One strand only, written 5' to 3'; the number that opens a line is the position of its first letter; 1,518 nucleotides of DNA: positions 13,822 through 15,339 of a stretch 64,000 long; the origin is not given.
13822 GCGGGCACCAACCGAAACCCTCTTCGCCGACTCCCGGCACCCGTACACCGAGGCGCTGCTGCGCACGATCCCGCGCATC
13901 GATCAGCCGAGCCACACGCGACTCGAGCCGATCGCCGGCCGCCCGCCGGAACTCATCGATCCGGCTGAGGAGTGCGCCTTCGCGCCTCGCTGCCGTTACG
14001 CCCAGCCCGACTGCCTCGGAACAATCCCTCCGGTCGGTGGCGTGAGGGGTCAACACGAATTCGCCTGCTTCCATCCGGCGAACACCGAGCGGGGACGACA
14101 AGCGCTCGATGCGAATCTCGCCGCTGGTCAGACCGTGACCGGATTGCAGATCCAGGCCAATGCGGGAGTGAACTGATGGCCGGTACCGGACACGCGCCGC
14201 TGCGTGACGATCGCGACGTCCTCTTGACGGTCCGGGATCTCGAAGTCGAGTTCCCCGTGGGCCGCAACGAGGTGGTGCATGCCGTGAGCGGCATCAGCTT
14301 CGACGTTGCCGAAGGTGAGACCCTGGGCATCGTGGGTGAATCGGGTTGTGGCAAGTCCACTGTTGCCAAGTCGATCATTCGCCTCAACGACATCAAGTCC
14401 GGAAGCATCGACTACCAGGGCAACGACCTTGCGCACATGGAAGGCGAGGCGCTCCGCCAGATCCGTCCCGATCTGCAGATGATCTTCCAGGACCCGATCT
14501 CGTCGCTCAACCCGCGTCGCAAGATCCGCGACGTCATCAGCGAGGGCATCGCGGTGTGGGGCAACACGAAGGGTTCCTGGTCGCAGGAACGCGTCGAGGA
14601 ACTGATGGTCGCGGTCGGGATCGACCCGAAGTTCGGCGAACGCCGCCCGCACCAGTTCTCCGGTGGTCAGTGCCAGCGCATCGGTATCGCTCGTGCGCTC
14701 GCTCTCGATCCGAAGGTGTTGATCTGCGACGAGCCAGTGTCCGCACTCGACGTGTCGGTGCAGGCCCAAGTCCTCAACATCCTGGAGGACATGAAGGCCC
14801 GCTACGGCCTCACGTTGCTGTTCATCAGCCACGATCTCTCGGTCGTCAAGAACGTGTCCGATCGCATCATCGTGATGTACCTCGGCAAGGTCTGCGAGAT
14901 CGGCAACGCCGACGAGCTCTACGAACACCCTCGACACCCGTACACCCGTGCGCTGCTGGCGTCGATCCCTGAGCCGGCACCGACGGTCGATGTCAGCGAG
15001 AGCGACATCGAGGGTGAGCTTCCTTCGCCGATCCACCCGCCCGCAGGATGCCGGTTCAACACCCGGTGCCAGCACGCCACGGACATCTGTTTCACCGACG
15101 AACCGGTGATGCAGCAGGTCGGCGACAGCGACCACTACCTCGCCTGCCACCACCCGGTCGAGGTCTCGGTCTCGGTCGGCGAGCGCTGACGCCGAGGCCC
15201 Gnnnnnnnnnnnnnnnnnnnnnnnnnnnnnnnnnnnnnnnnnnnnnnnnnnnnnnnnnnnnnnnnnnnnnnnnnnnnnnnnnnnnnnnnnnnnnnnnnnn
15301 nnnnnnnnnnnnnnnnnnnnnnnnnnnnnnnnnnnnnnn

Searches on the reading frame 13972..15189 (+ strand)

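Call 43: search_protein_families(library=pfam, proteins=[window:13972-15189:+], max_evalue=0.000001)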
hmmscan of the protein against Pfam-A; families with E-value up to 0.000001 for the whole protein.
window:13972-15189:+ (405 aa): 2 families
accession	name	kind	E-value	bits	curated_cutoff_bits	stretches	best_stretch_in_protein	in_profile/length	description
PF00005.33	ABC_tran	-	4.1e-32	112.1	25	1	106-256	2-136/137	ABC transporter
PF08352.17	oligo_HPY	-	1.4e-19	70.6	27.1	1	309-373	2-65/65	Oligopeptide/dipeptide transporter, C-terminal region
